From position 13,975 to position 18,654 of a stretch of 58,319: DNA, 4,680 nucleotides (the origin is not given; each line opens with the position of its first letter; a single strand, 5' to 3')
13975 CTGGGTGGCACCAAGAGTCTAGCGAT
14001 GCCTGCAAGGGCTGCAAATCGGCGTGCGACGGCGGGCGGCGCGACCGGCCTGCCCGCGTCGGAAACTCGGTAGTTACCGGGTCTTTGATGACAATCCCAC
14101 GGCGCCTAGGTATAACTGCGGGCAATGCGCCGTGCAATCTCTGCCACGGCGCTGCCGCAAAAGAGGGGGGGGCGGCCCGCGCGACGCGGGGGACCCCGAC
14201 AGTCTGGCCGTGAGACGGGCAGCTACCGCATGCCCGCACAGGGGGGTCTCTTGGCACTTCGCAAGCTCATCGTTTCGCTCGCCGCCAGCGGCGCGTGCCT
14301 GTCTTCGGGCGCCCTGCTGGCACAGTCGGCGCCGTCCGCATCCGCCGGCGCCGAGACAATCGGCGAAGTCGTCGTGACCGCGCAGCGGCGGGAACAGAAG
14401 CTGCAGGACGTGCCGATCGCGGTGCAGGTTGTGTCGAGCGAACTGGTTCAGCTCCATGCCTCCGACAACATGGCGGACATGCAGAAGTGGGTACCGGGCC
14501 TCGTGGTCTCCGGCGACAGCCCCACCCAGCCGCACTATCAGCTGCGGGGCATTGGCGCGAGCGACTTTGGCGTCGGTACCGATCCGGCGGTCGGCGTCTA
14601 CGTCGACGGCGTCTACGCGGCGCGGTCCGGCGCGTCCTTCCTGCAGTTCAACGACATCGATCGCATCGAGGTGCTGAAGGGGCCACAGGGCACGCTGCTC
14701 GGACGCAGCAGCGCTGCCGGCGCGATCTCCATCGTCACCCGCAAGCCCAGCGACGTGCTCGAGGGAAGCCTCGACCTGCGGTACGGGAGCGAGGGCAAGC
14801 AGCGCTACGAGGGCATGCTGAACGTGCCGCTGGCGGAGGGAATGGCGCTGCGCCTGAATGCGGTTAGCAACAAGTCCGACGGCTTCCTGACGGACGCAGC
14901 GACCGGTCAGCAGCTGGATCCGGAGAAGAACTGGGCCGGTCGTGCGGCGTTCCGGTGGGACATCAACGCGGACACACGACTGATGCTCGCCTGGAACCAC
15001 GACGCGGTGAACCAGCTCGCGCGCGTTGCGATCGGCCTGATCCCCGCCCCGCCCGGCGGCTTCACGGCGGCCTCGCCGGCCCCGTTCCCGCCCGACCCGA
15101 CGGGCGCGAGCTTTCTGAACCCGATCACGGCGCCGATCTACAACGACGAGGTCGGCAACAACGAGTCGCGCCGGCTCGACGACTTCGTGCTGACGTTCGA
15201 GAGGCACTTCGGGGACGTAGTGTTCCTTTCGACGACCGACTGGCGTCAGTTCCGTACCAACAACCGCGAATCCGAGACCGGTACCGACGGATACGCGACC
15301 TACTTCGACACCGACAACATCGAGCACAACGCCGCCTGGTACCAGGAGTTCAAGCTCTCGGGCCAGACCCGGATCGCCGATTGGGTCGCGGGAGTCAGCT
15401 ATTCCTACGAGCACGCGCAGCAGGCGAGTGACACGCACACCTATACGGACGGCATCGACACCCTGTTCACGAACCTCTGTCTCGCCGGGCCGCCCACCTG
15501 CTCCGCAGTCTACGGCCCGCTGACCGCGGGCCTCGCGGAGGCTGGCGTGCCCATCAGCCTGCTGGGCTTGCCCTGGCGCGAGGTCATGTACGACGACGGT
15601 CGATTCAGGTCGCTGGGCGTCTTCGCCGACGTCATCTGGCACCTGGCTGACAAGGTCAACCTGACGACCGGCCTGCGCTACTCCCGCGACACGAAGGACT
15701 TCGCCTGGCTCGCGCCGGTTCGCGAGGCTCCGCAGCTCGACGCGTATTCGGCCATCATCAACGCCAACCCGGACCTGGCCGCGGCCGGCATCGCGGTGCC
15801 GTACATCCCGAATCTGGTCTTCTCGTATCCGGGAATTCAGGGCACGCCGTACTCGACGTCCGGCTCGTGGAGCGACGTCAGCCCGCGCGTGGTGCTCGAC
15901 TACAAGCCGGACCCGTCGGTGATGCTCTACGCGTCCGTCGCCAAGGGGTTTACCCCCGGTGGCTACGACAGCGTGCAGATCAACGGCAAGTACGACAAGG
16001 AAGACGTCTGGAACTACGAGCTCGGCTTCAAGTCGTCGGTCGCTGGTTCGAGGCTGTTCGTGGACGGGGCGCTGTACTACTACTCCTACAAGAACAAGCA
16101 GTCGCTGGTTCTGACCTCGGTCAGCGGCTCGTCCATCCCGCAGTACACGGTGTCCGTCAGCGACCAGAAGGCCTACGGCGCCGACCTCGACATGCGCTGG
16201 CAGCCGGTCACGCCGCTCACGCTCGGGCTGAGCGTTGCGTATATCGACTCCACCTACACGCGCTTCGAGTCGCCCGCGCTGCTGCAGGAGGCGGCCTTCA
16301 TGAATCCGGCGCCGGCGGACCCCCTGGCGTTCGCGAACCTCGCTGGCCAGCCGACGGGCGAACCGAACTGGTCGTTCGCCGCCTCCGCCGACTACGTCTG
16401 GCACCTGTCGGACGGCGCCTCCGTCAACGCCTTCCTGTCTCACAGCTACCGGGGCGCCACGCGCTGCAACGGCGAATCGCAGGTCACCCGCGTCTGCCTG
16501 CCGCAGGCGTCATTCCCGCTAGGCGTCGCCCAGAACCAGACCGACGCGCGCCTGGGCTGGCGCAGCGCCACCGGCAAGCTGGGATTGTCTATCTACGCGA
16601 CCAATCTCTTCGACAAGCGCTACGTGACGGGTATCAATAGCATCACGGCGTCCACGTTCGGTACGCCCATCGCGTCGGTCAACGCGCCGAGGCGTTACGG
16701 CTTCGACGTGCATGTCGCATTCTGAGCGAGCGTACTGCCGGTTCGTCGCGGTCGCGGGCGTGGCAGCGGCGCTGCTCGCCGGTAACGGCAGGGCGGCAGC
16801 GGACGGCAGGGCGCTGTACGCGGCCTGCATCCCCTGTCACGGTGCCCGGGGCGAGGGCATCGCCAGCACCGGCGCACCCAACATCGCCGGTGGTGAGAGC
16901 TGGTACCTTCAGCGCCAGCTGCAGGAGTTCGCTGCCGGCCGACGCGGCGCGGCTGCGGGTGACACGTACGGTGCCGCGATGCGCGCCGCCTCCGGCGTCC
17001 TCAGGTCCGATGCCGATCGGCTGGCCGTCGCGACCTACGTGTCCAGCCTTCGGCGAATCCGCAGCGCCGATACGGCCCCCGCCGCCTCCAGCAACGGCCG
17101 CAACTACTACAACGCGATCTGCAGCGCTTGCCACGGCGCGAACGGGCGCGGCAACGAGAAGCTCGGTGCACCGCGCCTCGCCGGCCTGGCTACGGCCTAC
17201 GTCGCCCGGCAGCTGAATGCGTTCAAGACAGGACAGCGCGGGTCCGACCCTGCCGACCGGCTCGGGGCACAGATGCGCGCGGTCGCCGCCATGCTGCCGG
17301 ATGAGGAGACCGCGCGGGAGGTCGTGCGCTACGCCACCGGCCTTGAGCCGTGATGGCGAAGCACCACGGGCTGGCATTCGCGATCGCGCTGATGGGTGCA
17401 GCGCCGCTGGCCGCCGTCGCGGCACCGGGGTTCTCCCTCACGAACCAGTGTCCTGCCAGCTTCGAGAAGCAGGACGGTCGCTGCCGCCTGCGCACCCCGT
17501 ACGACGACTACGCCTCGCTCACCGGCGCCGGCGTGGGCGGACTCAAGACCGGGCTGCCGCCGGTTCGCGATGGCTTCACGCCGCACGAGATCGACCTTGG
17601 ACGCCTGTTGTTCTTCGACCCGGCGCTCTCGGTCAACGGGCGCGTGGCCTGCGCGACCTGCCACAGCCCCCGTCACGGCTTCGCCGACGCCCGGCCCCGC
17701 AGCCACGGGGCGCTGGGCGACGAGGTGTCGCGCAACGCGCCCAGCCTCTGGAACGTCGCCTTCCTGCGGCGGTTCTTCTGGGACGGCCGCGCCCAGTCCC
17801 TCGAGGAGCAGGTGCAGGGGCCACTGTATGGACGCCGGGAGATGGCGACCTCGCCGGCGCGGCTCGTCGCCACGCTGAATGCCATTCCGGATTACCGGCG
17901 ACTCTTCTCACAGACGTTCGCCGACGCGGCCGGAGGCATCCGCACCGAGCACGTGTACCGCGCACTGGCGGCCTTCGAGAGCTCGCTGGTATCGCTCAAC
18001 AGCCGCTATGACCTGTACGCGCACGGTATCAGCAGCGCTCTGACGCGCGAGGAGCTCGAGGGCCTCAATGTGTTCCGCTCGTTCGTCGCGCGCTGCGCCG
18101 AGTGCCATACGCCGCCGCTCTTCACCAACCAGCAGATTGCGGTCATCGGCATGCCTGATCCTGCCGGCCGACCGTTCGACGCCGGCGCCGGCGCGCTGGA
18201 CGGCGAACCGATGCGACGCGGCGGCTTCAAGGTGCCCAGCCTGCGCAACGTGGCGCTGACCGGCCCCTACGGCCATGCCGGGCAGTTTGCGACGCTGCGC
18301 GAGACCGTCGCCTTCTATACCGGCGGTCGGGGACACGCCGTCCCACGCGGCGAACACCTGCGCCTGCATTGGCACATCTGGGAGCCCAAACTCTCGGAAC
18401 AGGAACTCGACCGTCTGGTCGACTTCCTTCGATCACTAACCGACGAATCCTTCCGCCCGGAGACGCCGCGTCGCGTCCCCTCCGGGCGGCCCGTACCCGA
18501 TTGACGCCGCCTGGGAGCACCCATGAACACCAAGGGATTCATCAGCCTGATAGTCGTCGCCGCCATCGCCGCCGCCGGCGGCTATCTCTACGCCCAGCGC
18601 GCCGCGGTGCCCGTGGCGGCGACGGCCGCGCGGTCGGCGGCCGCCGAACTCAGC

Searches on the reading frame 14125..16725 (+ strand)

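Call 23: search_protein_families(library=pfam, proteins=[window:14125-16725:+], max_evalue=0.001)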
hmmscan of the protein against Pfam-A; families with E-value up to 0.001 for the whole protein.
window:14125-16725:+ (866 aa): 2 families
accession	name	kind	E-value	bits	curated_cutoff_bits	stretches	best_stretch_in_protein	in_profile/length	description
PF00593.30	TonB_dep_Rec_b-barrel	-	9.5e-33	115.1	27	1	324-828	35-436/436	TonB dependent receptor-like, beta-barrel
PF07715.20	Plug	-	2.3e-19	70.3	23.9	1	93-200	2-107/107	TonB-dependent Receptor Plug Domain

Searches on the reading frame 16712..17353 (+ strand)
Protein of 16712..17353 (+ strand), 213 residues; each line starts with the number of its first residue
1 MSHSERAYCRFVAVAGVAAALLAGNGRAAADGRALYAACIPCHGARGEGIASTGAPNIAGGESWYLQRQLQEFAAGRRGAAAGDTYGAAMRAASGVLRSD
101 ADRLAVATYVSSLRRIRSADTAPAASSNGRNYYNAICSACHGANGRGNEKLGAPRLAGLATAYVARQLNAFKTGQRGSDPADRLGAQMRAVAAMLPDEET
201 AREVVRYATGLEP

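Call 23: search_protein_families(library=pfam, proteins=[window:16712-17353:+], max_evalue=0.001)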
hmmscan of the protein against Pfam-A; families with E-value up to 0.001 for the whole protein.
window:16712-17353:+ (213 aa): 2 families
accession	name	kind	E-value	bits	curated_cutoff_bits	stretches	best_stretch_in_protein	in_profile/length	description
PF00034.26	Cytochrom_C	-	2.1e-20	74.2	21.3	2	29-113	1-89/90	Cytochrome c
PF13442.11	Cytochrome_CBB3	-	2.8e-08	34.4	27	1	127-176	4-46/68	Cytochrome C oxidase, cbb3-type, subunit III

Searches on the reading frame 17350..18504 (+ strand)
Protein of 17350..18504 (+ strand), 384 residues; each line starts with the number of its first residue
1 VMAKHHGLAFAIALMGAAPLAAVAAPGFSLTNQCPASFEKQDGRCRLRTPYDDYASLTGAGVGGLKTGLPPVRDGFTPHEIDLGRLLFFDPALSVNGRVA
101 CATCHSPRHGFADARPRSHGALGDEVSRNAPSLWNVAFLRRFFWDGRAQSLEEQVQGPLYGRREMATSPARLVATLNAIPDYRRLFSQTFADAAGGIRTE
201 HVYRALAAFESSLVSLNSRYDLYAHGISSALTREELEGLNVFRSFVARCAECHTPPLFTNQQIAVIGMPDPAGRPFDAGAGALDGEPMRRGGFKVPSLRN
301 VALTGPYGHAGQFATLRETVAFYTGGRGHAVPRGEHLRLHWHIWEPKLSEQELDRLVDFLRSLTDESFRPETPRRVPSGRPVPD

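Call 22: search_solved_structures(query=window:17350-18504:+, show_alignments=2)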
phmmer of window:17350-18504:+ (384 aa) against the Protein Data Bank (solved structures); distinct sequences matched with E-value up to 0.001: 29.
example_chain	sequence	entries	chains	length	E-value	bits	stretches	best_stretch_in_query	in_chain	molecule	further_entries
3o5c_A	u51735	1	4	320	3.5e-42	147.9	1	77-381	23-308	Cytochrome c551 peroxidase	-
1iqc_A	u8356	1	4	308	2.4e-41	145.1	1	81-321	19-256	di-heme peroxidase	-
2c1u_A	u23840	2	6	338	2.5e-41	145.1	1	76-323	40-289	DI-HAEM CYTOCHROME C PEROXIDASE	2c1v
3hq8_A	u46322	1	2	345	2.9e-41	144.9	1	76-323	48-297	Cytochrome c551 peroxidase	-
3hq6_A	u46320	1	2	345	1e-40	143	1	76-323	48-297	Cytochrome c551 peroxidase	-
3hq9_A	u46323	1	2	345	1.4e-40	142.6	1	76-323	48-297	Cytochrome c551 peroxidase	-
4aao_A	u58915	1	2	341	3.1e-40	141.5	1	70-322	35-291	CYTOCHROME C551 PEROXIDASE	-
4aal_A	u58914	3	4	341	5.6e-40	140.6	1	70-322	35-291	CYTOCHROME C551 PEROXIDASE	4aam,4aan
3hq7_A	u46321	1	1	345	5.7e-40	140.6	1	76-323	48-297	Cytochrome c551 peroxidase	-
1eb7_A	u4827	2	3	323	2.3e-39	138.6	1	79-323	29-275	CYTOCHROME C551 PEROXIDASE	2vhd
1nml_A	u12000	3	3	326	2.9e-39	138.3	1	69-323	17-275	di-haem cytochrome c peroxidase | Cytochrome c peroxidase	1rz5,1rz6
6e1c_A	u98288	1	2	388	6.9e-39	137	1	71-370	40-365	Di-heme enzyme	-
1zzh_A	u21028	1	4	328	1.4e-37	132.8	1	76-324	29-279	cytochrome c peroxidase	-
6qkn_A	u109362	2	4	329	1.9e-32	115.8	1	75-322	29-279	Cytochrome-c peroxidase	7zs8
6fu3_A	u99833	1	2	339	2.1e-32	115.7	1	75-322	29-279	Protein CcpR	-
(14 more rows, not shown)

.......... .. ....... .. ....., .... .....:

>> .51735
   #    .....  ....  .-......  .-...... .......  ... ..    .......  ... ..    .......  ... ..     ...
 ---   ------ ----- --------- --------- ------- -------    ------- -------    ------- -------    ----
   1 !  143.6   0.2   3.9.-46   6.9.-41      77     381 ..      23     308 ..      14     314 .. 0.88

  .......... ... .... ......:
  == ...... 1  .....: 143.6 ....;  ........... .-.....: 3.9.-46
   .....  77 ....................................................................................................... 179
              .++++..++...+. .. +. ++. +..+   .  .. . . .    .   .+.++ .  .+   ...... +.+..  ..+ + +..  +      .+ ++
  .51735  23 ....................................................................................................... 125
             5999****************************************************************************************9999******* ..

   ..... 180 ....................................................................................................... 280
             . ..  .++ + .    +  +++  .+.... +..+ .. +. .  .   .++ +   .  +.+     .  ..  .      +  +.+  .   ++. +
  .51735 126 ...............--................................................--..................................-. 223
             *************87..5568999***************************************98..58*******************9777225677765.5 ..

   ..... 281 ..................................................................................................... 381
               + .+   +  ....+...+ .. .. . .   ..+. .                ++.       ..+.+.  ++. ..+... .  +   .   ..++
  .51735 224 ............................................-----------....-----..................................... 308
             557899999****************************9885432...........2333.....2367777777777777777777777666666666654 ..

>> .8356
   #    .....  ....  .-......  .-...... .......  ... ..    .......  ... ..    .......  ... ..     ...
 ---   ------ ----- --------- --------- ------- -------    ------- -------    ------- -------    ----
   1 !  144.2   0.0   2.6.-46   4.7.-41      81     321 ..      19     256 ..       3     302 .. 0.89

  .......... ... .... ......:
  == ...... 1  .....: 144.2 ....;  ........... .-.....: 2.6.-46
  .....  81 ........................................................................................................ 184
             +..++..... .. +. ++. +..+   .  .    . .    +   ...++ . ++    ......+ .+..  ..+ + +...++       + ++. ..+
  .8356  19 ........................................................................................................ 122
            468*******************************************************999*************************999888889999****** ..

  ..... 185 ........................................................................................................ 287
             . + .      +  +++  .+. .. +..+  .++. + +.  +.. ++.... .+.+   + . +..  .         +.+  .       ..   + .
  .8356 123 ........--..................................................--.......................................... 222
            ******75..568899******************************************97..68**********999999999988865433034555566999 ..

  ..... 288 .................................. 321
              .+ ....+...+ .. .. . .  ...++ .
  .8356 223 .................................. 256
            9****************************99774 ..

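Call 23: search_protein_families(library=pfam, proteins=[window:17350-18504:+], max_evalue=0.001)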
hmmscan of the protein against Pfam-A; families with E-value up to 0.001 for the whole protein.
window:17350-18504:+ (384 aa): 2 families
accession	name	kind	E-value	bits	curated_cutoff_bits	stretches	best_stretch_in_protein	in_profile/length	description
PF03150.19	CCP_MauG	-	2e-51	175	25.6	1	79-226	2-146/149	Di-haem cytochrome c peroxidase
PF00034.26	Cytochrom_C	-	4.2e-06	28.4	21.3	0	245-363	8-89/90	Cytochrome c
